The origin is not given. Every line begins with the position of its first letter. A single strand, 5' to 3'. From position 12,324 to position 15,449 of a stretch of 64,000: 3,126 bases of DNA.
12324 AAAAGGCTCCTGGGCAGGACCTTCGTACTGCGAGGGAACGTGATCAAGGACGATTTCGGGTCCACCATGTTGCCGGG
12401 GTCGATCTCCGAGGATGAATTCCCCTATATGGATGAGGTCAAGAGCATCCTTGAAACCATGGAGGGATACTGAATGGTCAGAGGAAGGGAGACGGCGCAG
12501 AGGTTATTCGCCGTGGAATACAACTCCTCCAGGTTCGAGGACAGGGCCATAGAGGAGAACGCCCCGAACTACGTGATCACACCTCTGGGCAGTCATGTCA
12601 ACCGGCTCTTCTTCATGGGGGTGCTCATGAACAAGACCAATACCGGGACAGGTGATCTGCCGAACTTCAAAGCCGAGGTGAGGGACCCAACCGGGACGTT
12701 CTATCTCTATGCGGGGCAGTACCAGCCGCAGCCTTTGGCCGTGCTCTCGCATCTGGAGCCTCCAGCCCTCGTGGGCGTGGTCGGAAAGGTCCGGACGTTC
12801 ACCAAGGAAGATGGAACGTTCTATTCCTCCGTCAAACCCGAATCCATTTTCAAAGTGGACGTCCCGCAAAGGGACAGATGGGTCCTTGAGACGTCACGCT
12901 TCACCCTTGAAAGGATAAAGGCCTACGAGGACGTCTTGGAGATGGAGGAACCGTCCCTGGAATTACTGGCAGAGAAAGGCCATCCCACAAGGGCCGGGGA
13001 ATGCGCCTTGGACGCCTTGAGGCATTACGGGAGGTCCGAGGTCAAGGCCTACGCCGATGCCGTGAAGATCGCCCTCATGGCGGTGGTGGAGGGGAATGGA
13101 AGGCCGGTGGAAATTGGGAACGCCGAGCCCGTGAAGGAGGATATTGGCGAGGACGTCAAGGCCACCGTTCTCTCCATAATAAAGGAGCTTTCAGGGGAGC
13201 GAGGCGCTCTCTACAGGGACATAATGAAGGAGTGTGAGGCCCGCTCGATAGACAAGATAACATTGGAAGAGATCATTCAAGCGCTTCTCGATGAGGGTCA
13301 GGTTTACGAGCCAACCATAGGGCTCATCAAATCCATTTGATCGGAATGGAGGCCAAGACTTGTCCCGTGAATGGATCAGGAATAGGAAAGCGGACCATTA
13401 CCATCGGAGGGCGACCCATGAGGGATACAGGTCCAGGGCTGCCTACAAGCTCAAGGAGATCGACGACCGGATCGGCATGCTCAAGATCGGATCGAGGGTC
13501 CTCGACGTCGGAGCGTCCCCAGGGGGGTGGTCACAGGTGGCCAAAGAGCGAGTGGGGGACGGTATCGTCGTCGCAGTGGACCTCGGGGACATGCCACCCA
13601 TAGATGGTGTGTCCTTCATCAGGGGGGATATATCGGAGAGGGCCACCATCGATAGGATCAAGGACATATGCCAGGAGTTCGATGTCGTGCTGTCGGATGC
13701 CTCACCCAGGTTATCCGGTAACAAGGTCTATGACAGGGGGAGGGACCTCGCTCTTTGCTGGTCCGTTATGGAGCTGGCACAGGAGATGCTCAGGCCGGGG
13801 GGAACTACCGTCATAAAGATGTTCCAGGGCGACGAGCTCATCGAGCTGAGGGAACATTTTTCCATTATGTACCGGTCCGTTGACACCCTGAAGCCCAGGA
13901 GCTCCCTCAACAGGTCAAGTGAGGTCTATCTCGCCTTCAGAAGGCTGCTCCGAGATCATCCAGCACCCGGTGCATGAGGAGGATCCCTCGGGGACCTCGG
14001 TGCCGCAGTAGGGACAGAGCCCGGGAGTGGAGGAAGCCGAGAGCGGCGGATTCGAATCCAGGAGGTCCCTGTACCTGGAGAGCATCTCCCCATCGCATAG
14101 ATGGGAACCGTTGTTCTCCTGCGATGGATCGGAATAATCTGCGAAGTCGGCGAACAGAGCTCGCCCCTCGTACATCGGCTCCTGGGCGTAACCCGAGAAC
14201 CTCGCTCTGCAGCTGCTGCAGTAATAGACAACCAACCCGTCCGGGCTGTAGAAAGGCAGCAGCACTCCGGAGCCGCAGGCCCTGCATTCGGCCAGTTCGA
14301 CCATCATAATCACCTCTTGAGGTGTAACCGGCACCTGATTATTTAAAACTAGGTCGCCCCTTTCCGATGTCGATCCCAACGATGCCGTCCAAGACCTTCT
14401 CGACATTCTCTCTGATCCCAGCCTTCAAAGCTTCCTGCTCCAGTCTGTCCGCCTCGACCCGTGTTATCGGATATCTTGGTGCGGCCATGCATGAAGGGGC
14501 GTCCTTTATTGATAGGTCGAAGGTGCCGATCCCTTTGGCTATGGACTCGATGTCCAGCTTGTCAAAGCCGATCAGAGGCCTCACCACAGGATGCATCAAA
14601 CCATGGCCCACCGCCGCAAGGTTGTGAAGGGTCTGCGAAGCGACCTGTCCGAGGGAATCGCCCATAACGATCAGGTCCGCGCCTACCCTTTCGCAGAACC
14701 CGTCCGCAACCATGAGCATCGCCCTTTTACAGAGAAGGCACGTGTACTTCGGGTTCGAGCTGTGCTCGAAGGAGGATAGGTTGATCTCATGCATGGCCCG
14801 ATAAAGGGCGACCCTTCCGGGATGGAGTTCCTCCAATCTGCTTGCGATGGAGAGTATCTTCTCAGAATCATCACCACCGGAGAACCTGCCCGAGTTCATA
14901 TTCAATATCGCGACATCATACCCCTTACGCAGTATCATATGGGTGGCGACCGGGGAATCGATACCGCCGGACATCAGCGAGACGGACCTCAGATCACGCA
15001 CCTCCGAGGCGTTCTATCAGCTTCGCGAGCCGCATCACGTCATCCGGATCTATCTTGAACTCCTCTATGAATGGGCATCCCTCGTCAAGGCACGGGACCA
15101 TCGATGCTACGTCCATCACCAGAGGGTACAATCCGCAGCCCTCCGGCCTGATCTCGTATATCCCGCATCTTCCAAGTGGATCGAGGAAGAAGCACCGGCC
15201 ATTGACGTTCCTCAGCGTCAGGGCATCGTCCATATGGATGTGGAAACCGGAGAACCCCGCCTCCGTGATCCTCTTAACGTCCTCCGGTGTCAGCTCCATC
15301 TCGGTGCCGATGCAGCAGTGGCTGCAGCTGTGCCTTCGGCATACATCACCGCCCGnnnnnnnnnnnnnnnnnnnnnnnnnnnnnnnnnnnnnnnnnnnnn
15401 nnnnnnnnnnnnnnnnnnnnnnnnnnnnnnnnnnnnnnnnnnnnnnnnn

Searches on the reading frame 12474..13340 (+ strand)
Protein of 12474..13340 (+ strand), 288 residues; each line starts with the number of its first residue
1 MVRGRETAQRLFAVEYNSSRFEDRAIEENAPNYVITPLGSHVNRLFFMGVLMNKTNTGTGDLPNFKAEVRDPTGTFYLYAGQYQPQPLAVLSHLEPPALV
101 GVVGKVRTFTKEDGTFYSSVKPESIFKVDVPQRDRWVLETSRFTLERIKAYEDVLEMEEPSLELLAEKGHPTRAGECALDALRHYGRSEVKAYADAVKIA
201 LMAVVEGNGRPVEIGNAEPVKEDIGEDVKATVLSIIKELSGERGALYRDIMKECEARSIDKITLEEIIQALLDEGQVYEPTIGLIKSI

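Call 39: search_protein_families(library=pfam, proteins=[window:12474-13340:+], max_evalue=0.01)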
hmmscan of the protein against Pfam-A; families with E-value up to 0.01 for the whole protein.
window:12474-13340:+ (288 aa): 1 family
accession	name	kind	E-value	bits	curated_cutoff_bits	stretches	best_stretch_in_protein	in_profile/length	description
PF21100.3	MCM_C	-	0.006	16.8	27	0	231-279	9-55/64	MCM protein C-terminal winged helix-turn-helix domain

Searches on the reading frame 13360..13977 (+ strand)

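Call 39: search_protein_families(library=pfam, proteins=[window:13360-13977:+], max_evalue=0.01)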
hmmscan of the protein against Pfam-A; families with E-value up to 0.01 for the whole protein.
window:13360-13977:+ (205 aa): 3 families
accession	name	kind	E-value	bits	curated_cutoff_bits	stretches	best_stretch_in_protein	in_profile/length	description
PF01728.25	FtsJ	-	2.2e-52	178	24.1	1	23-194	1-179/181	FtsJ-like methyltransferase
PF13847.12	Methyltransf_31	-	3.7e-06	27.1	27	1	81-161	53-119/145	Methyltransferase domain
PF13489.12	Methyltransf_23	-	0.0069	16.6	27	0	23-108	1-68/164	Methyltransferase domain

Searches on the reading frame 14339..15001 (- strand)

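Call 39: search_protein_families(library=pfam, proteins=[window:14339-15001:-], max_evalue=0.01)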
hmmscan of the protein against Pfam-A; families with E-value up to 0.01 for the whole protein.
window:14339-15001:- (220 aa): 3 families
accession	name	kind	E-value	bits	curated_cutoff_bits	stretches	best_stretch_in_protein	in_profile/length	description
PF02568.20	ThiI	-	5.7e-47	160.3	20.5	1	6-190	6-191/197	Thiamine biosynthesis protein (ThiI)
PF06508.19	QueC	-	8e-06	25.9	22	1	6-54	2-49/210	Queuosine biosynthesis protein QueC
PF03054.22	tRNA_Me_trans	-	0.0017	18.5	20.6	1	7-36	4-33/202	tRNA methyl transferase HUP domain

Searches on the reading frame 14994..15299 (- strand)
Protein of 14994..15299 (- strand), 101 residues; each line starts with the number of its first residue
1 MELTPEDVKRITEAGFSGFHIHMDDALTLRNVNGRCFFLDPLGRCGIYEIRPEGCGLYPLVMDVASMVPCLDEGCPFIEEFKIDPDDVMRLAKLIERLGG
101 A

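Call 39: search_protein_families(library=pfam, proteins=[window:14994-15299:-], max_evalue=0.01)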
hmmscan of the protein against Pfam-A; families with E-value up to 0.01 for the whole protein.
window:14994-15299:- (101 aa): 1 family
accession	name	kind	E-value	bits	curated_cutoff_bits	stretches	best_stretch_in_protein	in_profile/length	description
PF03692.20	CxxCxxCC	-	1.2e-07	32.8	23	1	2-64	15-73/85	Putative zinc- or iron-chelating domain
